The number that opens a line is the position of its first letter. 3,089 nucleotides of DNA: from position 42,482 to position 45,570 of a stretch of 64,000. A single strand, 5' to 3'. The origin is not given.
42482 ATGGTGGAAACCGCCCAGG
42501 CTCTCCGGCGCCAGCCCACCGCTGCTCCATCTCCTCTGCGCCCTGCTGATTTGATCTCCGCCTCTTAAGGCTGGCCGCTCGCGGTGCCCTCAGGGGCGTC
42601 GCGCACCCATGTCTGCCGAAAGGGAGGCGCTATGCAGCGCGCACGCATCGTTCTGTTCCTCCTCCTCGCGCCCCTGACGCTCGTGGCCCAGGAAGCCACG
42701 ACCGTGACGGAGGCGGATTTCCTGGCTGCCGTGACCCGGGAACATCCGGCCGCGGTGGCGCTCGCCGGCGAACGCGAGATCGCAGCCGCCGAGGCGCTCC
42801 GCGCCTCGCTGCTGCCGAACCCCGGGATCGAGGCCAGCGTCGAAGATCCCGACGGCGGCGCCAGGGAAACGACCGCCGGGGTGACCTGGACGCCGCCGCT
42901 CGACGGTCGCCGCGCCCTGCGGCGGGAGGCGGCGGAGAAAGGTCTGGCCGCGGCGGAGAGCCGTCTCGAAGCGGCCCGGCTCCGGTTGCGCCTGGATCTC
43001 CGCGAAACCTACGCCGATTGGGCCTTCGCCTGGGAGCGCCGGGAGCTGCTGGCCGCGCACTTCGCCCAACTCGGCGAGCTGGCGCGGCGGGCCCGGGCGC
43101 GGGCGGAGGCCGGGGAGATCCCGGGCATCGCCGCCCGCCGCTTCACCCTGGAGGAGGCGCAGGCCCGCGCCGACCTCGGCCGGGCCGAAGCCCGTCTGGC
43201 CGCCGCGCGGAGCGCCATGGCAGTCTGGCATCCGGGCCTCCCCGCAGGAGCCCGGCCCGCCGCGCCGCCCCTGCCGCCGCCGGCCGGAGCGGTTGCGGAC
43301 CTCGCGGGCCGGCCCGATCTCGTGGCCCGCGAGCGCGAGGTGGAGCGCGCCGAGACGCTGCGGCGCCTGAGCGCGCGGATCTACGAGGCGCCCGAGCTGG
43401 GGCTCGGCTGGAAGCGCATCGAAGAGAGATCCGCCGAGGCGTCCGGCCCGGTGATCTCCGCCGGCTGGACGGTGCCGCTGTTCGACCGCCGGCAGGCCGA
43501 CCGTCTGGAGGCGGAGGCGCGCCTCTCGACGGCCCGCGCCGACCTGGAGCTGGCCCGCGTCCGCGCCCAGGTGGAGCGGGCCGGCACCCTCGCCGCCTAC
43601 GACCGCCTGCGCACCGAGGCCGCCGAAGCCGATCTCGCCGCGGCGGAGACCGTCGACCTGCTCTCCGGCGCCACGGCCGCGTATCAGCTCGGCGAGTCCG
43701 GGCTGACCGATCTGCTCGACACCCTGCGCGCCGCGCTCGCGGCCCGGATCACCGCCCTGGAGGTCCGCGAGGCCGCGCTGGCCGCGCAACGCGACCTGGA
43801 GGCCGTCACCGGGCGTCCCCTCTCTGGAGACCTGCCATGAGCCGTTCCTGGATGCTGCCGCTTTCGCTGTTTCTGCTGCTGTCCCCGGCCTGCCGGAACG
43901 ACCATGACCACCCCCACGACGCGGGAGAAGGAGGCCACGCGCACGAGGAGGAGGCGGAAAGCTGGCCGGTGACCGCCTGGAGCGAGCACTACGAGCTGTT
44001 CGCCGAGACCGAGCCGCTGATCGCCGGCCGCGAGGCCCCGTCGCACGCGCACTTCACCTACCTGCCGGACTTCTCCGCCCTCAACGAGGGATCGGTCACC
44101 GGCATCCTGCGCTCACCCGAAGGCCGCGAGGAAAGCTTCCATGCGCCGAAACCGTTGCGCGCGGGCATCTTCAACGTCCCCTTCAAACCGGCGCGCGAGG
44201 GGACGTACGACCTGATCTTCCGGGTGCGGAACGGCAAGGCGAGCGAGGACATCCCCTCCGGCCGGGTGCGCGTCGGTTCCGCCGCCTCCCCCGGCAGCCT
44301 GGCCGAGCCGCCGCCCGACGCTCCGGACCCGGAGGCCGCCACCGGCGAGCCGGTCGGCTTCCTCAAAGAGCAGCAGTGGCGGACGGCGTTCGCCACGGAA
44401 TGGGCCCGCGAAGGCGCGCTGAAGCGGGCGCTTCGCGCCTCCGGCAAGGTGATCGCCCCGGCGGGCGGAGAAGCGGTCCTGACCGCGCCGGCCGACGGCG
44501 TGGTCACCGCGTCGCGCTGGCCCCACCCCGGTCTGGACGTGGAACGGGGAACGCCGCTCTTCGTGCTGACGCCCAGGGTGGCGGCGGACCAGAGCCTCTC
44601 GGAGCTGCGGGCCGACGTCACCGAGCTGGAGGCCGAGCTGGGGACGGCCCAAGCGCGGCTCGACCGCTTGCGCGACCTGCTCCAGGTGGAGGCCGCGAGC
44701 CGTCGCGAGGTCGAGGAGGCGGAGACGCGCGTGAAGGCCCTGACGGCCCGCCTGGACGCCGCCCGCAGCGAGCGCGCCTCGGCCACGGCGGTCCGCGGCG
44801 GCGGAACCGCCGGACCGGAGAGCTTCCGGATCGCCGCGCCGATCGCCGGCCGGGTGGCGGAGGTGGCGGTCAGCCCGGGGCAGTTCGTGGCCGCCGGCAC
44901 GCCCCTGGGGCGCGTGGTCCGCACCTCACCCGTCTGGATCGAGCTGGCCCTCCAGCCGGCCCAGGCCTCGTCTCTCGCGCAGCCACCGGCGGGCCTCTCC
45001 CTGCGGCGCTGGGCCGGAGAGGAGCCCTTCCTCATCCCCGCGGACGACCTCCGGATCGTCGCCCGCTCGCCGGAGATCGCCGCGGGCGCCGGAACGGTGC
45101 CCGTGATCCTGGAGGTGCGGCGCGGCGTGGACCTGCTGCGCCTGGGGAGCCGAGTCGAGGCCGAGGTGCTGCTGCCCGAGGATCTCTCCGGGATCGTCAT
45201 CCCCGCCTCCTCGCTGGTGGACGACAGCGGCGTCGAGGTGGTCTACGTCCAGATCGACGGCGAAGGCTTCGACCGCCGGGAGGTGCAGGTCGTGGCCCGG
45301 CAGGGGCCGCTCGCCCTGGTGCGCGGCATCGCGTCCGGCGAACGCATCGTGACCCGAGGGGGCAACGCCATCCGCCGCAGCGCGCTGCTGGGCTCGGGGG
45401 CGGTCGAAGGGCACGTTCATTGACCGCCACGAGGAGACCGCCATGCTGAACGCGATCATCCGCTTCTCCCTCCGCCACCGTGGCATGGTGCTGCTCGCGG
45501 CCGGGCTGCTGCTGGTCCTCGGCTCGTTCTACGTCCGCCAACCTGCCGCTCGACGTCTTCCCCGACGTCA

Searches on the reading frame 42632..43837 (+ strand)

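Call 81: search_protein_families(library=pfam, max_evalue=0.001, proteins=[window:42632-43837:+])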
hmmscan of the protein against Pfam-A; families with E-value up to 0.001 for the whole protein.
seq(402 aa): 1 family
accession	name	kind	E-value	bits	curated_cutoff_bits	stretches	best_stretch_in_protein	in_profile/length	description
PF02321.23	OEP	-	4.9e-27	95.4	22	2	39-196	13-182/187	Outer membrane efflux protein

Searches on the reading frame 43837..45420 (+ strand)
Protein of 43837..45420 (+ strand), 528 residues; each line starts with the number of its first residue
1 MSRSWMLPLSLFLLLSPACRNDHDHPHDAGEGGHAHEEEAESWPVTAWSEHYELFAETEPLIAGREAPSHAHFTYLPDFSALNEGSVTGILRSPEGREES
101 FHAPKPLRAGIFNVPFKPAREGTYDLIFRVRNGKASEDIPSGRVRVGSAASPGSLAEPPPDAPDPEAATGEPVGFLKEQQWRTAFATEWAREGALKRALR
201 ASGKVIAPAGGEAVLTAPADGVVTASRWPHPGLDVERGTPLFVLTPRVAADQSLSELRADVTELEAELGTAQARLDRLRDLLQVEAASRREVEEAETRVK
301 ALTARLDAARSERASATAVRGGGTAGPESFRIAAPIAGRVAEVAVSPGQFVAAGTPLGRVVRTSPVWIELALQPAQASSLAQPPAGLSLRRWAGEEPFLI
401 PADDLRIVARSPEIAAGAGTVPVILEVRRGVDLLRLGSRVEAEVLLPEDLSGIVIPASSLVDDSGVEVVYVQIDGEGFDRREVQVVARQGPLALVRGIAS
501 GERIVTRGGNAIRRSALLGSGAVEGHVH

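Call 81: search_protein_families(library=pfam, max_evalue=0.001, proteins=[window:43837-45420:+])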
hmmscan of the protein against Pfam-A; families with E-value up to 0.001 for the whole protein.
seq(528 aa): 3 families
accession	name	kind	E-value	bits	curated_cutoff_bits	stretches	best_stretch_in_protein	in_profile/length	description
PF13437.12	HlyD_3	-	2.5e-13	51.1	22.2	1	332-382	2-54/106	HlyD family secretion protein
PF16576.10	HlyD_D23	-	4.5e-11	42.9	30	1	195-380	2-159/214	Barrel-sandwich domain of CusB or HlyD membrane-fusion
PF13533.13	Biotin_lipoyl_2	-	6.5e-05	23.1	29.8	1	331-358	2-29/32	Biotin-lipoyl like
